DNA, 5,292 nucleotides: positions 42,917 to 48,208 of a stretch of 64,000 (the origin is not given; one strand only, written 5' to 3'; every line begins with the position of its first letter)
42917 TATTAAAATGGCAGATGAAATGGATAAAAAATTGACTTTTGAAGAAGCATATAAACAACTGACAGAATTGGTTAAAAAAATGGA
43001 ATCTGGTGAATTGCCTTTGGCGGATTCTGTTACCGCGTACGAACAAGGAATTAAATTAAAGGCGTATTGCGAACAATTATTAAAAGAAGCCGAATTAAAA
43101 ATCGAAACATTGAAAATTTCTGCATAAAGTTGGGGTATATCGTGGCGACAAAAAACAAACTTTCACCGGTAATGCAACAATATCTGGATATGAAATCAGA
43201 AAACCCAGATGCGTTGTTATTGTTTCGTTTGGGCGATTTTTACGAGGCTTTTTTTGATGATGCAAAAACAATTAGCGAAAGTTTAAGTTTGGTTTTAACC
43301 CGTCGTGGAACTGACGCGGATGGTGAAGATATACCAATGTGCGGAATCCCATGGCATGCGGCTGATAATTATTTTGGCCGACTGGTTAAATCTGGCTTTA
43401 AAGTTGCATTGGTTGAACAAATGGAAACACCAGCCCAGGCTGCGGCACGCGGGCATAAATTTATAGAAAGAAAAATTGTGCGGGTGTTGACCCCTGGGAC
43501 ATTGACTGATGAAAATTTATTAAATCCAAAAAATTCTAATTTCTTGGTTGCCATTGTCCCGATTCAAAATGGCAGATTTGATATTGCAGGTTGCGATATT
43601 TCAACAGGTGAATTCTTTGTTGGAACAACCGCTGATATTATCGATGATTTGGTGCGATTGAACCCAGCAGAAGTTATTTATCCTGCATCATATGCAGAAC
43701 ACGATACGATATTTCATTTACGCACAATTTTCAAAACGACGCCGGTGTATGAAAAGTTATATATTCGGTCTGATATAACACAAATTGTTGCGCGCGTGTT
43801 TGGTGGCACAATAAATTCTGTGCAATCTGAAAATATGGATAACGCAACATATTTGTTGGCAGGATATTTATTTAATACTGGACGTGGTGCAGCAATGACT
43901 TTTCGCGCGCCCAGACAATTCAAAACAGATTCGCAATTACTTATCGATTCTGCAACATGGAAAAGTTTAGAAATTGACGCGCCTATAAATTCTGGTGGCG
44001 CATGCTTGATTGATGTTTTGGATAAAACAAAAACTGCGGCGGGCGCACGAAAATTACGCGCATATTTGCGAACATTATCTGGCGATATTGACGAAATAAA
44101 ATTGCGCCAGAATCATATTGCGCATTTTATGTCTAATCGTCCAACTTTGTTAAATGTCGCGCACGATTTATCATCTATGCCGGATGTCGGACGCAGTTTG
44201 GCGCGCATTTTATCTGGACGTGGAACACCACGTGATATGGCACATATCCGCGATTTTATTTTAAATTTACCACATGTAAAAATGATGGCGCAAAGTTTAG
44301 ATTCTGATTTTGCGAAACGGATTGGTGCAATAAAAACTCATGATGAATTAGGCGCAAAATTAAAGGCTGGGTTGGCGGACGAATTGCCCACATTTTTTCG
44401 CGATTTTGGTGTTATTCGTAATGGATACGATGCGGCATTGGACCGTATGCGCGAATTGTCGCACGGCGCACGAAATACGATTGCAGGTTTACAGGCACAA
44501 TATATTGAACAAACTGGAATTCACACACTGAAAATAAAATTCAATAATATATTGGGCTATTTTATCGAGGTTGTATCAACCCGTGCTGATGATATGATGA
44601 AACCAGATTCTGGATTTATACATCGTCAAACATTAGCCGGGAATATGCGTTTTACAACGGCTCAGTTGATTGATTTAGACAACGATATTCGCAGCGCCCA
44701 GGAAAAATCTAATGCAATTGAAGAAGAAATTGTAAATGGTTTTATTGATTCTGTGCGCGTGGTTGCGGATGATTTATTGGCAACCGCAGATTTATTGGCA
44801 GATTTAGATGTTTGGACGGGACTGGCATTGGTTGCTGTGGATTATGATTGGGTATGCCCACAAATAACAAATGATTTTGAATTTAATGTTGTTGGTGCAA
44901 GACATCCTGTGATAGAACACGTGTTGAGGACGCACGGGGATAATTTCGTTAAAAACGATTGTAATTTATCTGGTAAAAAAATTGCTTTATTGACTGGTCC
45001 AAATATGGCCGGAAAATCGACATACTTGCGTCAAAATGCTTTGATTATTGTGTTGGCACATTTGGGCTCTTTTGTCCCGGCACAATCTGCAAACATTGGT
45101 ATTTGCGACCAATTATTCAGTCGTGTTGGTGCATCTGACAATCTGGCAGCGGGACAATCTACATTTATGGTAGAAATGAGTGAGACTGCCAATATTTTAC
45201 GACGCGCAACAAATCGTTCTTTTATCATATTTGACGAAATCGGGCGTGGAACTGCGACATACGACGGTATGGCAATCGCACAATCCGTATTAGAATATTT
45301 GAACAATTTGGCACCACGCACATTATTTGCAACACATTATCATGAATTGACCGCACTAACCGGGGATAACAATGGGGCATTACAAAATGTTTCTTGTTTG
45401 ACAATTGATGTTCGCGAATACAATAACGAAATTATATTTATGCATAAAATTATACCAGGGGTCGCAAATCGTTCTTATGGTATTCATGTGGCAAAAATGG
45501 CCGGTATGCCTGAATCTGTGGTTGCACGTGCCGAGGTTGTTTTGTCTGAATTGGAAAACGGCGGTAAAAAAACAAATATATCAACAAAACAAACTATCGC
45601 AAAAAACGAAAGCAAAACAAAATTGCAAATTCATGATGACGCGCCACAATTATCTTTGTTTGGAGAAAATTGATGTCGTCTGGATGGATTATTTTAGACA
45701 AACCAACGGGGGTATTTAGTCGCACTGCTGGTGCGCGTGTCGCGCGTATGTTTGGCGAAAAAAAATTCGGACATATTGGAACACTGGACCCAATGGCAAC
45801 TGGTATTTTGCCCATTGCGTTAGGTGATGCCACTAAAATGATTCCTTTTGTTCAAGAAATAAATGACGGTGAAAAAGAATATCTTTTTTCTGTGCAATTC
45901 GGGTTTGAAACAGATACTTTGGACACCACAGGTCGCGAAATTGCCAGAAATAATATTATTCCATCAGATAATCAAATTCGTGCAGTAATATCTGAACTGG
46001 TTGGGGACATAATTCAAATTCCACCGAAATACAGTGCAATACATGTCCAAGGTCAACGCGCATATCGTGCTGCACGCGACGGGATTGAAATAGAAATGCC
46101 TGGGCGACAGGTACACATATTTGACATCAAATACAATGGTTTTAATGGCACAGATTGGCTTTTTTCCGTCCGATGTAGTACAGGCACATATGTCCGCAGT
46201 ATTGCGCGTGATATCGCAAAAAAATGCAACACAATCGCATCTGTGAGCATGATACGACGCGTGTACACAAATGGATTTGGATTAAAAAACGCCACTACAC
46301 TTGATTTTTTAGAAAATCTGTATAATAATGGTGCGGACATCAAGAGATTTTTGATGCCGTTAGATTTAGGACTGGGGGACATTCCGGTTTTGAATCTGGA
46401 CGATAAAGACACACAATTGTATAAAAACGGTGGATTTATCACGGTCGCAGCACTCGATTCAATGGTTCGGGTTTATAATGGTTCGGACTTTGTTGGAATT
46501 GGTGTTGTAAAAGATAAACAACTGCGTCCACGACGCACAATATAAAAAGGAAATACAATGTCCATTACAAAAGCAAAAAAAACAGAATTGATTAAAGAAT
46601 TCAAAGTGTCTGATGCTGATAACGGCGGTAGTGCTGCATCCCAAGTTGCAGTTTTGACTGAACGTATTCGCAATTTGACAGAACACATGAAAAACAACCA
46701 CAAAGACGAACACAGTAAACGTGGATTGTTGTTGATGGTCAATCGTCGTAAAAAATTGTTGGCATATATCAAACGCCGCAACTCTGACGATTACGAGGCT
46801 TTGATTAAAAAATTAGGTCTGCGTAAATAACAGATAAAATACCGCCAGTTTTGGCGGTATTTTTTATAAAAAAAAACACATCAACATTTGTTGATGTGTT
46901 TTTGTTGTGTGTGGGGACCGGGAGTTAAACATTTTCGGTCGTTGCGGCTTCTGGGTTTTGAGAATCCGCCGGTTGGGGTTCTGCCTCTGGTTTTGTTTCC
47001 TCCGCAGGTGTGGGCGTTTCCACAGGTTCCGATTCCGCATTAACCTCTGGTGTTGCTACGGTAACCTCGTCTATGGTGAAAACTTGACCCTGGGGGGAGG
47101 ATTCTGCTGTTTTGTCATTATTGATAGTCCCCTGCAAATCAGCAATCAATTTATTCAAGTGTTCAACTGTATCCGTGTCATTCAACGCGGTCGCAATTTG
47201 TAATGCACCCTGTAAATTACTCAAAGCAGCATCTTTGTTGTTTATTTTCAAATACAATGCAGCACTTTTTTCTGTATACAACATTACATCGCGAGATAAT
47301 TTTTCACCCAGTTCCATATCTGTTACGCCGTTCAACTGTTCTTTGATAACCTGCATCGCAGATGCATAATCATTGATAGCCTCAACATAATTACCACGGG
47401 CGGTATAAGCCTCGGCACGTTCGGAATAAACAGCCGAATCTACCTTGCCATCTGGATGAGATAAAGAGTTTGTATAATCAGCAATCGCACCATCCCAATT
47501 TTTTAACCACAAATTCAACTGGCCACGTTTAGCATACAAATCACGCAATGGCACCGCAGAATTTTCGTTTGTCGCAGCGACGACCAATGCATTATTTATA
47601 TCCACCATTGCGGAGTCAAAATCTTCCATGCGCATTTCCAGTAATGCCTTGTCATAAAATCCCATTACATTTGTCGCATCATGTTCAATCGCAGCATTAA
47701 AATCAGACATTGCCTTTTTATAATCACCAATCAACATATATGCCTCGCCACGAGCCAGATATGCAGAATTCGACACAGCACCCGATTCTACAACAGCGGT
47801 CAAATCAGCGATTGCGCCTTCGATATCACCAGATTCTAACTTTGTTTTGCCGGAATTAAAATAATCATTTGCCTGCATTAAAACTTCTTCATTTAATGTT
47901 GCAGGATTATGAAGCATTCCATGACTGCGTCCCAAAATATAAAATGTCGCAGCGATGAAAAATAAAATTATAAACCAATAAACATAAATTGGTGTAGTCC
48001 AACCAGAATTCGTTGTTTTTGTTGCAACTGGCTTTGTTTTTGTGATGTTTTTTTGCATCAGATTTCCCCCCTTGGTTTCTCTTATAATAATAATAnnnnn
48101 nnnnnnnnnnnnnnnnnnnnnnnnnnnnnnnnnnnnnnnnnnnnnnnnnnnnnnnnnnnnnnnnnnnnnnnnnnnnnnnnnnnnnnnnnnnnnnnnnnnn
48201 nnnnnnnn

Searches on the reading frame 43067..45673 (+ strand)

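Call 10: search_protein_families(library=pfam, proteins=[window:43067-45673:+], max_evalue=0.001)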
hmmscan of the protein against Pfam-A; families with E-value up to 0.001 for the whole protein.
window:43067-45673:+ (868 aa): 5 families
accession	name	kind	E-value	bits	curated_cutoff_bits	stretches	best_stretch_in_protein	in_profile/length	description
PF00488.27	MutS_V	-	1.1e-79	267.3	30.2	1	641-830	2-188/188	MutS domain V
PF01624.25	MutS_I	-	1.3e-39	135.4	20.6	1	34-149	2-112/113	MutS domain I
PF05192.23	MutS_III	-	1.5e-28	100.9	34.1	1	296-587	1-194/194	MutS domain III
PF05190.23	MutS_IV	-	1.6e-18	67.2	22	1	453-546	1-91/92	MutS family domain IV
PF05188.22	MutS_II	-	1.8e-08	35.3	25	1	158-228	1-76/133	MutS domain II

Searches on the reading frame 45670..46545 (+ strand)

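Call 10: search_protein_families(library=pfam, proteins=[window:45670-46545:+], max_evalue=0.001)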
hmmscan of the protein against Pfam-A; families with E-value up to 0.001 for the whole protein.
window:45670-46545:+ (291 aa): 2 families
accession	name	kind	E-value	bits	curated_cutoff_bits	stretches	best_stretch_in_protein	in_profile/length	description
PF01509.24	TruB_N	-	3.6e-48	164.2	27.3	1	26-175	2-149/149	TruB family pseudouridylate synthase (N terminal domain)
PF16198.10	TruB_C_2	-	6.1e-06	26.7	29.3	1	176-233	1-63/66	tRNA pseudouridylate synthase B C-terminal domain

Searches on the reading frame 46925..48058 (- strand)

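Call 10: search_protein_families(library=pfam, proteins=[window:46925-48058:-], max_evalue=0.001)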
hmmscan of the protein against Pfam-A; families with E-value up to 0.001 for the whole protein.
window:46925-48058:- (377 aa): 13 families
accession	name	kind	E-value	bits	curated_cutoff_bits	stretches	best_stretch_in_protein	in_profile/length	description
PF00515.34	TPR_1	-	1.3e-16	60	27.8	1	99-129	3-33/34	Tetratricopeptide repeat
PF07719.23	TPR_2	-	7.2e-16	57.4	27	1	99-129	3-33/34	Tetratricopeptide repeat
PF13432.12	TPR_16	-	2e-11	44.5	32.7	1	70-126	4-60/65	Tetratricopeptide repeat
PF13371.12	TPR_9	-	4.5e-09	36.6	35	0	102-128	34-60/73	Tetratricopeptide repeat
PF13424.12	TPR_12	-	1.6e-08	35.1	30.1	0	209-243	4-38/77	Tetratricopeptide repeat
PF13181.12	TPR_8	-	7.2e-08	32.4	25.7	0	99-127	3-31/34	Tetratricopeptide repeat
PF13428.12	TPR_14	-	1.4e-06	28.9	23.5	0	99-131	3-35/44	Tetratricopeptide repeat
PF13414.12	TPR_11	-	4e-05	23.6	26.8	0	104-137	1-34/42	TPR repeat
PF25575.1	TPR_BSK1_C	-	8.9e-05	22.8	42.2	0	177-239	47-108/118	Serine/threonine-protein kinase BSK1-like, TPR repeats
PF13174.12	TPR_6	-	0.00011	23.1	26.3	0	99-125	2-28/33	Tetratricopeptide repeat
PF25068.1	ARM_TT21_4th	-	0.00021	22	30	0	104-165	6-66/153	Tetratricopeptide repeat protein 21 forth ARM domain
PF04010.18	DUF357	-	0.00022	21.6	29.4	0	56-86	27-57/73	Protein of unknown function (DUF357)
PF13176.12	TPR_7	-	0.00061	20.1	27.9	0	215-239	6-29/36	Tetratricopeptide repeat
